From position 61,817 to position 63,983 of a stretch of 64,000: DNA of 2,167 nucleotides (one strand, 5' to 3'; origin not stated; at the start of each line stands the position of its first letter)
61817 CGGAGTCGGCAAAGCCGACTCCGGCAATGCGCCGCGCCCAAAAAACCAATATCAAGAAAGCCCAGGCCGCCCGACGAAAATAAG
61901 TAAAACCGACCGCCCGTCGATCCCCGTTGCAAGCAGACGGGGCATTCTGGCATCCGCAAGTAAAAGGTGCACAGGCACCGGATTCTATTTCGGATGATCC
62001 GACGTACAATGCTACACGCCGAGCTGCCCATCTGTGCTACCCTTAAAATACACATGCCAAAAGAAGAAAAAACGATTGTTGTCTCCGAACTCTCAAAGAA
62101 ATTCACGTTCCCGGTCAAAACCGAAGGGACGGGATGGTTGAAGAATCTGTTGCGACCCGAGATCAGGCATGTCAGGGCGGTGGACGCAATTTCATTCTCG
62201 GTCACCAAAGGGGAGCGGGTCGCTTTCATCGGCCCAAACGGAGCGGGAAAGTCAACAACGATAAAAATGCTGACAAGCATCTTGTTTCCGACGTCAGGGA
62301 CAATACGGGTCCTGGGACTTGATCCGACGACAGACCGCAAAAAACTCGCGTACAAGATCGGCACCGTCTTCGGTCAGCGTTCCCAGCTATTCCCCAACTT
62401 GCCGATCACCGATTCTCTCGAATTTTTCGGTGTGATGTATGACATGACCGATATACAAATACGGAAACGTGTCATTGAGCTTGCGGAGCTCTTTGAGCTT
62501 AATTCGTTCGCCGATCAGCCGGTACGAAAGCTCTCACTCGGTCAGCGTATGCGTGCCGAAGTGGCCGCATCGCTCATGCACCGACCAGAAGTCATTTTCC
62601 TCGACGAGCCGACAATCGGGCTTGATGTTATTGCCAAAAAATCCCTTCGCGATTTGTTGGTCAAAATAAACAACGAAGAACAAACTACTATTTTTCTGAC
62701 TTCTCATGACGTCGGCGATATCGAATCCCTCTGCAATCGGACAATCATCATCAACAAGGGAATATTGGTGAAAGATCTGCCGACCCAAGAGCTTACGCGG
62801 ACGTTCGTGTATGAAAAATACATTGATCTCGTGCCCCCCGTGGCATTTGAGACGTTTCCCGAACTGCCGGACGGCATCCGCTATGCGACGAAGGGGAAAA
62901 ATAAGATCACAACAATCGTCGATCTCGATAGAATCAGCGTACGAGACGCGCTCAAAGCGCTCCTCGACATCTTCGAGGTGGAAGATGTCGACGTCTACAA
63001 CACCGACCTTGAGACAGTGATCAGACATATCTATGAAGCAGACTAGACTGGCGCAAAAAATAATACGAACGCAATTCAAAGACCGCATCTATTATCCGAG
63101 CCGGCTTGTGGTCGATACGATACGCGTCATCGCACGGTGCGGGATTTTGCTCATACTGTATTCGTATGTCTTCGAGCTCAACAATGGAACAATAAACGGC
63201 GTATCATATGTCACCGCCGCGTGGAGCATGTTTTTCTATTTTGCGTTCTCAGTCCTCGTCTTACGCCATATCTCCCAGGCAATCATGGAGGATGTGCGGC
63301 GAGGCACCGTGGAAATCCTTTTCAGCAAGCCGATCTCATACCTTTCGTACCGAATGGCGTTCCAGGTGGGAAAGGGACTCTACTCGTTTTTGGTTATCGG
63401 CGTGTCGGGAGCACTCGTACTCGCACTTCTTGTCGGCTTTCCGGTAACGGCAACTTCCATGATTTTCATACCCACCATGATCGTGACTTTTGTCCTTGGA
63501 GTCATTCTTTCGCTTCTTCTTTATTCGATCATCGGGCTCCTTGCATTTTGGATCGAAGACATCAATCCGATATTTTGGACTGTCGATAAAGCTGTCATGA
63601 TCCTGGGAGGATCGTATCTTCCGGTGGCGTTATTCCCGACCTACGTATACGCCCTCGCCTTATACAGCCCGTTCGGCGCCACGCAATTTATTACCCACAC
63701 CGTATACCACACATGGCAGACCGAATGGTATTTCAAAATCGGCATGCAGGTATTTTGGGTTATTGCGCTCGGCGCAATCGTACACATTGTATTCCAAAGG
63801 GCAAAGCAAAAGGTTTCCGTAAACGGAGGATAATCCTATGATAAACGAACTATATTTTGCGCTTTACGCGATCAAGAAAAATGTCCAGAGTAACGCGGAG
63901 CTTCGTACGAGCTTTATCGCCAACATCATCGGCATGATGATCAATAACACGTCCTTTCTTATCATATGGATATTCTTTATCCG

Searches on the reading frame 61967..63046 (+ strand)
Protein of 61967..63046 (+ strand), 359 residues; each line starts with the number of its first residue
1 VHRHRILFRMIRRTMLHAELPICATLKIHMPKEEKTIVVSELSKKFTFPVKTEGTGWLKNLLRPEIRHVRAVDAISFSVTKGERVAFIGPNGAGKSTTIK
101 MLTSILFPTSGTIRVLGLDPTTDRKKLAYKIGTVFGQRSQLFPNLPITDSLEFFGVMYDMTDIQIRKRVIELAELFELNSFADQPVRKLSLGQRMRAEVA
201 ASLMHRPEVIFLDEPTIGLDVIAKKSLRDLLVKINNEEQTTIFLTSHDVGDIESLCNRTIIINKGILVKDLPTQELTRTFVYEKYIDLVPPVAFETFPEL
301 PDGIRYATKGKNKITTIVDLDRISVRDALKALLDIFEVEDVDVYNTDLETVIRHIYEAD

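Call 81: search_protein_families(library=pfam, proteins=[window:61967-63046:+], max_evalue=0.001)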
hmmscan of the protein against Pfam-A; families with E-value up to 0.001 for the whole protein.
window:61967-63046:+ (359 aa): 4 families
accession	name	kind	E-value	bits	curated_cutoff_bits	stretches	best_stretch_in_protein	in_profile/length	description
PF00005.33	ABC_tran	-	2.5e-29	103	25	1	73-216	2-136/137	ABC transporter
PF13304.12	AAA_21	-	6e-10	40.1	27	1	183-248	232-299/304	AAA domain, putative AbiEii toxin, Type IV TA system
PF12846.13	AAA_10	-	6.1e-05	22.7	27.5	0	74-131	13-68/362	AAA-like domain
PF13555.12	AAA_29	-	0.00082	19.5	27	0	80-110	20-50/61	P-loop containing region of AAA domain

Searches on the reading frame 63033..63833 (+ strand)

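Call 81: search_protein_families(library=pfam, proteins=[window:63033-63833:+], max_evalue=0.001)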
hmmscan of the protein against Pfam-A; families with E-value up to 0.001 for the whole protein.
window:63033-63833:+ (266 aa): 2 families
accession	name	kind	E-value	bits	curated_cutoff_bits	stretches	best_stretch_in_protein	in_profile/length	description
PF06182.17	ABC2_membrane_6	-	5e-07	30.2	22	1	40-260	8-224/229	ABC-2 family transporter protein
PF01061.29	ABC2_membrane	-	0.00092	19.2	26.9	1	33-214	25-199/211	ABC-2 type transporter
